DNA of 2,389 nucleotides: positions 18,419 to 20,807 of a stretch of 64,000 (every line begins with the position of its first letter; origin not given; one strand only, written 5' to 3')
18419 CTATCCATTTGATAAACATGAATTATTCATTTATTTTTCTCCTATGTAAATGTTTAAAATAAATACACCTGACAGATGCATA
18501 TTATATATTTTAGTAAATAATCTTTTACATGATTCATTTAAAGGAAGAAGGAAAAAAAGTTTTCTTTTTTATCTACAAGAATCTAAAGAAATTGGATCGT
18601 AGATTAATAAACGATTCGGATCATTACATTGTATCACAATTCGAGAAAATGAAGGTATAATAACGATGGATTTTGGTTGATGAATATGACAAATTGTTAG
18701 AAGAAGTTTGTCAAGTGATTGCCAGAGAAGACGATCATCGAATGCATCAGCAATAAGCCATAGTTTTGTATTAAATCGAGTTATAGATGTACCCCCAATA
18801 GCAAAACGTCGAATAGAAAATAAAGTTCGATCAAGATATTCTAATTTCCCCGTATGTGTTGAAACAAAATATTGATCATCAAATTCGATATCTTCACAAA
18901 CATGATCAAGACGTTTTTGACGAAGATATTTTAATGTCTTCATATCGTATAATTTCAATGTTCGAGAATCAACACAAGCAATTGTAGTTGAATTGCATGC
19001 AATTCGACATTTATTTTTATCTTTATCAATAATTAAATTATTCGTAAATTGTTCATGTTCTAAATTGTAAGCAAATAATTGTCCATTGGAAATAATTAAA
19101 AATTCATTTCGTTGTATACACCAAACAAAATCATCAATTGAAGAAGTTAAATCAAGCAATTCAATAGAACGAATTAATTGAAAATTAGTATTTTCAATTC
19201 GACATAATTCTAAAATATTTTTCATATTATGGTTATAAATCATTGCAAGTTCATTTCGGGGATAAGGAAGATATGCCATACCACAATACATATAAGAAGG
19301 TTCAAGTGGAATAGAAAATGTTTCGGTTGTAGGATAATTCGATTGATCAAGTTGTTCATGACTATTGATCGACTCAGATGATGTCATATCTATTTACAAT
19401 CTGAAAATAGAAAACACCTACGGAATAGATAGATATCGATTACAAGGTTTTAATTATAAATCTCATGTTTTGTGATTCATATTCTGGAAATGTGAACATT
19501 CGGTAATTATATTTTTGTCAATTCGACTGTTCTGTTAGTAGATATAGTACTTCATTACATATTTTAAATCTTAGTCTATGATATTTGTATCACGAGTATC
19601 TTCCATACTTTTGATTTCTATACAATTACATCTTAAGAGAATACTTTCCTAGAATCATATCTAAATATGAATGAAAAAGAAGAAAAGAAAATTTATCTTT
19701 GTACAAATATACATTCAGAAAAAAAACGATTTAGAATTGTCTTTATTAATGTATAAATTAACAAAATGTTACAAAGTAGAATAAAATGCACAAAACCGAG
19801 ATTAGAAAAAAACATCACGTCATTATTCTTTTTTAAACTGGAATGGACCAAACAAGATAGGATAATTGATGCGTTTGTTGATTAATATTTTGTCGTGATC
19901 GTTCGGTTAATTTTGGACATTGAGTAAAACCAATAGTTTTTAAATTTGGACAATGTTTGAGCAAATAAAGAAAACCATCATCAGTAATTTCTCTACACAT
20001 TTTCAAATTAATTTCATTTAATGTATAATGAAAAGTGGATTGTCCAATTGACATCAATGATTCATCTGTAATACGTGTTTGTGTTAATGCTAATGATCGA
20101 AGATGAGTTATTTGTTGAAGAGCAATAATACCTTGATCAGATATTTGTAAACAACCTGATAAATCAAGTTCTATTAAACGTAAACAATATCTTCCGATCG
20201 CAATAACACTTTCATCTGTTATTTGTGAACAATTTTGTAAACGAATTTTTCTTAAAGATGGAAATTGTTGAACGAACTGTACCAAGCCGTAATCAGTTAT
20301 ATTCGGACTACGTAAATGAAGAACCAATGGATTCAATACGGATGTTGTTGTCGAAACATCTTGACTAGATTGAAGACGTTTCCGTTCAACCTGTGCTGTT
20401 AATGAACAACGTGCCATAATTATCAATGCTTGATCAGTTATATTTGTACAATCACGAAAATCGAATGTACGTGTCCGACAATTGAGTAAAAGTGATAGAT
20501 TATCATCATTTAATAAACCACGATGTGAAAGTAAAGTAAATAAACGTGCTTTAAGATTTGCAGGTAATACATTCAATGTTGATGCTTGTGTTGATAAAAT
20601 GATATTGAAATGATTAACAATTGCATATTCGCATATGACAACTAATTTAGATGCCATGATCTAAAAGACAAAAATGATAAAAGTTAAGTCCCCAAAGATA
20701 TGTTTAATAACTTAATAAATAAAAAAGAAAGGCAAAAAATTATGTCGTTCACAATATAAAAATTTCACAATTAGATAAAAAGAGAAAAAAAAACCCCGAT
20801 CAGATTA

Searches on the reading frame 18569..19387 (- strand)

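Call 72: search_protein_families(library=pfam, proteins=[window:18569-19387:-], max_evalue=0.001)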
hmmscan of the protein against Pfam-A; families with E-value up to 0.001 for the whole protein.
window:18569-19387:- (272 aa): 1 family
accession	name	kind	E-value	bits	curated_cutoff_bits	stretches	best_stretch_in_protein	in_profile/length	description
PF23390.1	Beta-prop_WDR35_2nd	-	1.5e-06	27.7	27.1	1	54-153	126-230/321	WDR35 second beta-propeller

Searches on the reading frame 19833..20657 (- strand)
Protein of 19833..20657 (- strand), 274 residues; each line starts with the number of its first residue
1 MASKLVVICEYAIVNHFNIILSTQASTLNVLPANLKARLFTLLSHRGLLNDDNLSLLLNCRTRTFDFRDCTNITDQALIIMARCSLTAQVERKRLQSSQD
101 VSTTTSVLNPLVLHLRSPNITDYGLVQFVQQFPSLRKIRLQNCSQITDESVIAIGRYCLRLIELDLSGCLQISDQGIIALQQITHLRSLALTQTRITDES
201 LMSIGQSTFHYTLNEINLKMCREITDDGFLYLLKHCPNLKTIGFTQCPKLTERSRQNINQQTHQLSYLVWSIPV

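Call 72: search_protein_families(library=pfam, proteins=[window:19833-20657:-], max_evalue=0.001)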
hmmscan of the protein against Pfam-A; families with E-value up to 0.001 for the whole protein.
window:19833-20657:- (274 aa): 3 families
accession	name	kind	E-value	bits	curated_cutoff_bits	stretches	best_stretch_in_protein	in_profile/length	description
PF13516.12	LRR_6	-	1.8e-11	43.6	23.4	0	184-204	3-23/24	Leucine Rich repeat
PF12799.13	LRR_4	-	1.5e-08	35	27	0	160-198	2-38/44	Leucine Rich repeats (2 copies)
PF23622.1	LRR_At1g61320_AtMIF1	-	2.2e-05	24.5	26.9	0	112-169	96-150/384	At1g61320/AtMIF1, LRR domain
